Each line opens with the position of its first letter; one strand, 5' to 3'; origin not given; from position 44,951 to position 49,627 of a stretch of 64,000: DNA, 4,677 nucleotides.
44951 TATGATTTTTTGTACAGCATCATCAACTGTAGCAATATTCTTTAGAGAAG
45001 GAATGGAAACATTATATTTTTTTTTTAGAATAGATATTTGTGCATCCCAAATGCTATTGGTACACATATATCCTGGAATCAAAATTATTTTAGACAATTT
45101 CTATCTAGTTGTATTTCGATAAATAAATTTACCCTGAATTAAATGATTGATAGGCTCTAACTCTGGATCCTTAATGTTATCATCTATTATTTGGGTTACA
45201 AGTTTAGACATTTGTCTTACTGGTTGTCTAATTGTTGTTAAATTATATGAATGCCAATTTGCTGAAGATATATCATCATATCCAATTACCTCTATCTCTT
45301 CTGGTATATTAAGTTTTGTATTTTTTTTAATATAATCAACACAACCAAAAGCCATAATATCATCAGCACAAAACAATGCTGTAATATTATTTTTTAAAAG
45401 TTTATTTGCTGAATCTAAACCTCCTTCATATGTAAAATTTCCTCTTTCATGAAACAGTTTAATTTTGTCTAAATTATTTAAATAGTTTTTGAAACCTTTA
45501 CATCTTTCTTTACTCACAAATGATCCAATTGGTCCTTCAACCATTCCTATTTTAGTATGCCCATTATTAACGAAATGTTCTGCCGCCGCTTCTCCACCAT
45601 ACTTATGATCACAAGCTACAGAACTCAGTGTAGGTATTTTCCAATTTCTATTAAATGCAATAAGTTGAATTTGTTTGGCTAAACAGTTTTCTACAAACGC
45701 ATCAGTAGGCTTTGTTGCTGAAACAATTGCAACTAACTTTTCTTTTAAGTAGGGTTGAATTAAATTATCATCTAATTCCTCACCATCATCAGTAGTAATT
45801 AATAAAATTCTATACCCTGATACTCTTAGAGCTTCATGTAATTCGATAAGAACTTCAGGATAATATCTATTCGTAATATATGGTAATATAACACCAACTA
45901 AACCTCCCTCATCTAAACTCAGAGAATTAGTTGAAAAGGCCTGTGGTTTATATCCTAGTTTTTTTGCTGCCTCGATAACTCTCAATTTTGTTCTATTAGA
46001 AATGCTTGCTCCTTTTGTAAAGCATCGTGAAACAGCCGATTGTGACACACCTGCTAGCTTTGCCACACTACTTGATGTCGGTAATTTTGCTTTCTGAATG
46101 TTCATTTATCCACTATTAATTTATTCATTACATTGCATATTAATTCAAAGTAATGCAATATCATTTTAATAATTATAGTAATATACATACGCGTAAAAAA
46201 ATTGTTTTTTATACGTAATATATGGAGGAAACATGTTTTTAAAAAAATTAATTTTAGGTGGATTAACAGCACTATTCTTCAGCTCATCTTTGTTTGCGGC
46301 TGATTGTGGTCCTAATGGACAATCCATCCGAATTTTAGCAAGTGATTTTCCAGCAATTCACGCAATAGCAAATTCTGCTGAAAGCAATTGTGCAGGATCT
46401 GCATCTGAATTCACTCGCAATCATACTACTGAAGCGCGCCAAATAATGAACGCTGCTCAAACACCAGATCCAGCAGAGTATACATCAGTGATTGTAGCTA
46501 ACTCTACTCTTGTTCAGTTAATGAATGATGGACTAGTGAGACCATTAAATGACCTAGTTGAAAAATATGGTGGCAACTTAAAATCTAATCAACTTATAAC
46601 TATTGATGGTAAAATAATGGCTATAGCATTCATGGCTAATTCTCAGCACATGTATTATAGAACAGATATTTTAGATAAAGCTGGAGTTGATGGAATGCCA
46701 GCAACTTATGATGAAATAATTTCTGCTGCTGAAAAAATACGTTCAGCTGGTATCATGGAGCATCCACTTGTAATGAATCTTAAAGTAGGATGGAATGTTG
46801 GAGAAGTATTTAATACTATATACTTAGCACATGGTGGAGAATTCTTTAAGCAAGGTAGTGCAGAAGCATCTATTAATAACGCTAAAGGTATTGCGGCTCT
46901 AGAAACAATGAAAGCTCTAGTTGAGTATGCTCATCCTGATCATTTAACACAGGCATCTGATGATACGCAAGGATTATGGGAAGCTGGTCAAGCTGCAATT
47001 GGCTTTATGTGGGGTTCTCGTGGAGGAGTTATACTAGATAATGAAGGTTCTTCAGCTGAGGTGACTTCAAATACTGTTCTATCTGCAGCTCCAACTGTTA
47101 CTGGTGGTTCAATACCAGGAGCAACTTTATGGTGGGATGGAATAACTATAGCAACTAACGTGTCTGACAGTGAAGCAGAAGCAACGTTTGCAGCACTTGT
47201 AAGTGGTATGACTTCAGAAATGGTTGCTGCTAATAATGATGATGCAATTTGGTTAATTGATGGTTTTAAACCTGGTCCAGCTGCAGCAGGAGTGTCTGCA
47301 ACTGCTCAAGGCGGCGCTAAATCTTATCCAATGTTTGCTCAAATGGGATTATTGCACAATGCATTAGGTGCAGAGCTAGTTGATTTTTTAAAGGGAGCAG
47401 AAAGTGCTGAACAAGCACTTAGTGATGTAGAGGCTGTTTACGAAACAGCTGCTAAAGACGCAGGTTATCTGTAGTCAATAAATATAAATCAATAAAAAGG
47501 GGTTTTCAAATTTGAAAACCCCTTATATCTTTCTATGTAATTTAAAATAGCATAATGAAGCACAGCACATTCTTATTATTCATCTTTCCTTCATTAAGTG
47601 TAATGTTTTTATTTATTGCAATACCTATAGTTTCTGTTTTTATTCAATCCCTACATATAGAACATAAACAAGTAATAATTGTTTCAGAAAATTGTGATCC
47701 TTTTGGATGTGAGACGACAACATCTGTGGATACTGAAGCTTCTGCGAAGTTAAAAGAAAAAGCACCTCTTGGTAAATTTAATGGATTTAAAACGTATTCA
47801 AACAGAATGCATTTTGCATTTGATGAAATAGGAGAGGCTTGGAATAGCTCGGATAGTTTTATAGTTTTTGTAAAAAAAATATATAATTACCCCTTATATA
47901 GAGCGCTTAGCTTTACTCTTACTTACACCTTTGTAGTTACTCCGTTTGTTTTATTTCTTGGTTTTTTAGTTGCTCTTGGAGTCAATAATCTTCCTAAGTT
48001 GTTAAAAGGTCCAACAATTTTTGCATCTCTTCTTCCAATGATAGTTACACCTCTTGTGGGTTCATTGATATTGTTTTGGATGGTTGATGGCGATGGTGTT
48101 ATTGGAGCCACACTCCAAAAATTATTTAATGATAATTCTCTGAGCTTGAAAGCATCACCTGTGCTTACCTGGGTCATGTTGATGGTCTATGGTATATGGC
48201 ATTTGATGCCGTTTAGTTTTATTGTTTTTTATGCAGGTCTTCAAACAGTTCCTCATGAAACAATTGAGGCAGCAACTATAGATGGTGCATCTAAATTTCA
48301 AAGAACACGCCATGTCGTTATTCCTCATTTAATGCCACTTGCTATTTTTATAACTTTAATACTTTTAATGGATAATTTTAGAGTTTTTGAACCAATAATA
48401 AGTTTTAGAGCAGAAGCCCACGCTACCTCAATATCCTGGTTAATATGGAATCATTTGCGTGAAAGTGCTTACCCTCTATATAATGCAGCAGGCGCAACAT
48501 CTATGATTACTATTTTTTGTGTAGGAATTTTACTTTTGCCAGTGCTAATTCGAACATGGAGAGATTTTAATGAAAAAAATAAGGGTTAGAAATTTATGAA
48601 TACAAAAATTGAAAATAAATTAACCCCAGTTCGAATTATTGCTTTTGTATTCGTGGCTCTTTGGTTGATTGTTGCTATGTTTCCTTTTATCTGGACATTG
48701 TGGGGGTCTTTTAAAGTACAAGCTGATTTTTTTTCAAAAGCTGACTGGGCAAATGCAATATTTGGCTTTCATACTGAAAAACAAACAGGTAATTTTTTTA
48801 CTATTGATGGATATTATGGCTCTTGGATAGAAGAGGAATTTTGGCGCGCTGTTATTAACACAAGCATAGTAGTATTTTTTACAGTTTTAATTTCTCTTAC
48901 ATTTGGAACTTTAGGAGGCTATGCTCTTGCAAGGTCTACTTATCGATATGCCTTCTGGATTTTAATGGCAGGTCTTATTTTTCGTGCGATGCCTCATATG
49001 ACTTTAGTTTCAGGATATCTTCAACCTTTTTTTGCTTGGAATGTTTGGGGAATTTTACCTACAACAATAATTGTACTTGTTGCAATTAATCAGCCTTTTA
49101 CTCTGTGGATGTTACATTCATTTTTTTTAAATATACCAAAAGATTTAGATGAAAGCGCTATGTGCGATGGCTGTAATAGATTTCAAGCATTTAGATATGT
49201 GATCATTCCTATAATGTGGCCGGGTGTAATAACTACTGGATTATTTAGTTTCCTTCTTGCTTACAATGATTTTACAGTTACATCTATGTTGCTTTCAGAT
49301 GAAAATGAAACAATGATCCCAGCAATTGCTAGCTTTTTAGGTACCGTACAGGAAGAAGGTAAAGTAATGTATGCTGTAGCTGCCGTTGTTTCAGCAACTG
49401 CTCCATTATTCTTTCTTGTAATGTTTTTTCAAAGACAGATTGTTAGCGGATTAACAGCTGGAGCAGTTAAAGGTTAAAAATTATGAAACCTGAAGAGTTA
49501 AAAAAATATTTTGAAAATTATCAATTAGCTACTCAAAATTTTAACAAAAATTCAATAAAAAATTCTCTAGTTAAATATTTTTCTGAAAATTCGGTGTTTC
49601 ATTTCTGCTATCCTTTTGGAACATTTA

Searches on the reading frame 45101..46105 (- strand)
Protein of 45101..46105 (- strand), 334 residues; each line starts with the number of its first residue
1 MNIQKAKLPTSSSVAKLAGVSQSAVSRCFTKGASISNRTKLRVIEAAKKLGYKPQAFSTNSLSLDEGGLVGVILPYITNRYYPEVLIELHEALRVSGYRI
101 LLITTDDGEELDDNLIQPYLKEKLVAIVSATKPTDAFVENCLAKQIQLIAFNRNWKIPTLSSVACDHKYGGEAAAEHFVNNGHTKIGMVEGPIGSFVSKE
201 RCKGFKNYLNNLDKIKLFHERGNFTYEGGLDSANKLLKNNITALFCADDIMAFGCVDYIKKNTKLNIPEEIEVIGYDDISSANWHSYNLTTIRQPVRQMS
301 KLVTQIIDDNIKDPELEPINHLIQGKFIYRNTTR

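Call 4: search_protein_families(library=pfam, proteins=[window:45101-46105:-])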
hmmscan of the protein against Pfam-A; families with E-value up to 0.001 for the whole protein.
window:45101-46105:- (334 aa): 4 families
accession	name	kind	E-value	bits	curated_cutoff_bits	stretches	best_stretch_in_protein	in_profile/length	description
PF13377.12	Peripla_BP_3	-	8.1e-21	75.3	26.5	1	175-333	1-167/167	Periplasmic binding protein-like domain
PF00532.27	Peripla_BP_1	-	4e-20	72.9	22.2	1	70-313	4-263/281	Periplasmic binding proteins and sugar binding domain of LacI family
PF13407.12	Peripla_BP_4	-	2.5e-16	60.5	35.1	1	70-280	1-220/258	Periplasmic binding protein domain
PF00356.27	LacI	-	6.9e-11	42.2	27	1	14-55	5-46/46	Bacterial regulatory proteins, lacI family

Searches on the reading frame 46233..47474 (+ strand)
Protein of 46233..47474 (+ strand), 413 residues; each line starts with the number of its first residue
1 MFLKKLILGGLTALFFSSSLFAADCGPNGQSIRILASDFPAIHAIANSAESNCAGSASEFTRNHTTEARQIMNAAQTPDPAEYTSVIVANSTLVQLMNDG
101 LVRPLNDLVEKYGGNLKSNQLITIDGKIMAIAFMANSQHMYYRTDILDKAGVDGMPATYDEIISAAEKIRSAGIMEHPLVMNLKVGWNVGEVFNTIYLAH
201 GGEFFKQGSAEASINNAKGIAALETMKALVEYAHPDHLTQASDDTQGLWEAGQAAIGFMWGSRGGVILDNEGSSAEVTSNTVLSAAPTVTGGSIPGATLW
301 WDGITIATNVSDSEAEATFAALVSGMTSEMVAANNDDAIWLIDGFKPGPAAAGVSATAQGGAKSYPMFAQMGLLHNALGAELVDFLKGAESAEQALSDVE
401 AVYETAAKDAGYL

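Call 4: search_protein_families(library=pfam, proteins=[window:46233-47474:+])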
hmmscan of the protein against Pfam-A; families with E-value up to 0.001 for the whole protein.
window:46233-47474:+ (413 aa): 2 families
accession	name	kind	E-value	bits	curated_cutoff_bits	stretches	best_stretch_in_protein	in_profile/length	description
PF01547.30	SBP_bac_1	-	1.3e-19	71.7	26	1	86-314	54-291/307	Bacterial extracellular solute-binding protein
PF13416.11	SBP_bac_8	-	1.5e-14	54.9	27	1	71-320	28-238/279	Bacterial extracellular solute-binding protein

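Call 6: search_protein_families(library=ncbifam, proteins=[window:46233-47474:+], max_evalue=0.00001)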
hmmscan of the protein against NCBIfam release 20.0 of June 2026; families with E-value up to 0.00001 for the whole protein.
window:46233-47474:+ (413 aa): 0 families

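Call 52: search_solved_structures(query=window:46233-47474:+, max_evalue=0.01)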
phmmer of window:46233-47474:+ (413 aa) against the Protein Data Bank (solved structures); distinct sequences matched with E-value up to 0.01: 45.
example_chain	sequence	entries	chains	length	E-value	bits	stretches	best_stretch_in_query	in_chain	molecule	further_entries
7eho_A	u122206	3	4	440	8.8e-14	54.4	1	99-368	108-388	Chitin oligosaccharide binding protein NagB2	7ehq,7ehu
6dtq_A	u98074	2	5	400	1e-10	44.3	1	121-315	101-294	maltose-binding protein MalE3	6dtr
7nbz_A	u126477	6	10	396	1.4e-10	43.9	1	122-333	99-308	Sulfoquinovosyl binding protein | Sulfoquinovosyl glycerol-binding protein SmoF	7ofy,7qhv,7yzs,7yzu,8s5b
3zkk_A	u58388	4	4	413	4.4e-10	42.3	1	70-315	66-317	XOS BINDING PROTEIN | PUTATIVE SUGAR TRANSPORTER SOLUTE-BINDING PROTEIN | SUGAR TRANSPORTER SOLUTE-BINDING PROTEIN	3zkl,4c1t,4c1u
4qrz_A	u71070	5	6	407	3.4e-08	36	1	114-258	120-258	ABC-TYPE SUGAR TRANSPORTER | ABC transporter, substrate binding protein (Sugar)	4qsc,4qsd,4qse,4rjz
1eu8_A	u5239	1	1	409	4.7e-08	35.6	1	71-266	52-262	TREHALOSE/MALTOSE BINDING PROTEIN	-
6jam_A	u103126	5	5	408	3.5e-07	32.7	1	121-261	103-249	ABC transporter, periplasmic substrate-binding protein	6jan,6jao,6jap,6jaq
6jal_A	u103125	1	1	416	3.8e-07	32.6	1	121-261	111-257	ABC transporter, periplasmic substrate-binding protein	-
6jar_A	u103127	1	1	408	3.8e-07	32.6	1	121-261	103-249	ABC transporter, periplasmic substrate-binding protein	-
6j9w_A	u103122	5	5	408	3.9e-07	32.6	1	121-261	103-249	ABC transporter, periplasmic substrate-binding protein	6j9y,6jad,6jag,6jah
6jb0_A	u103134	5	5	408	3.9e-07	32.6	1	121-261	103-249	ABC transporter, periplasmic substrate-binding protein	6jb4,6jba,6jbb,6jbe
6jaz_A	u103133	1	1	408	4.4e-07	32.4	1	121-260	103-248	ABC transporter, periplasmic substrate-binding protein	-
6jai_A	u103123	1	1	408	1e-06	31.2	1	121-261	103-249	ABC transporter, periplasmic substrate-binding protein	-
4rya_A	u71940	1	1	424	3.7e-06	29.3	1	122-195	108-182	ABC transporter substrate binding protein (Sorbitol)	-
3i3v_A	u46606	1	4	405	1.1e-05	27.8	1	125-176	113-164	Probable secreted solute-binding lipoprotein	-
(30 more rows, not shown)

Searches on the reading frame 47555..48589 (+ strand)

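Call 4: search_protein_families(library=pfam, proteins=[window:47555-48589:+])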
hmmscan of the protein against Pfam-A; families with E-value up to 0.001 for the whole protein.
window:47555-48589:+ (344 aa): 1 family
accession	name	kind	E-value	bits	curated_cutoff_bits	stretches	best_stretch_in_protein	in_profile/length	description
PF00528.27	BPD_transp_1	-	3.6e-10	40.3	26.4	1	117-327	18-170/184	Binding-protein-dependent transport system inner membrane component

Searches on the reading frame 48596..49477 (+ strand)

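Call 4: search_protein_families(library=pfam, proteins=[window:48596-49477:+])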
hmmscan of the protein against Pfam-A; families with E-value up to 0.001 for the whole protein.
window:48596-49477:+ (293 aa): 1 family
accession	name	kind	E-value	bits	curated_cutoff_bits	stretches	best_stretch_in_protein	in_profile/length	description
PF00528.27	BPD_transp_1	-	6.8e-12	45.9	26.4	1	105-284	2-180/184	Binding-protein-dependent transport system inner membrane component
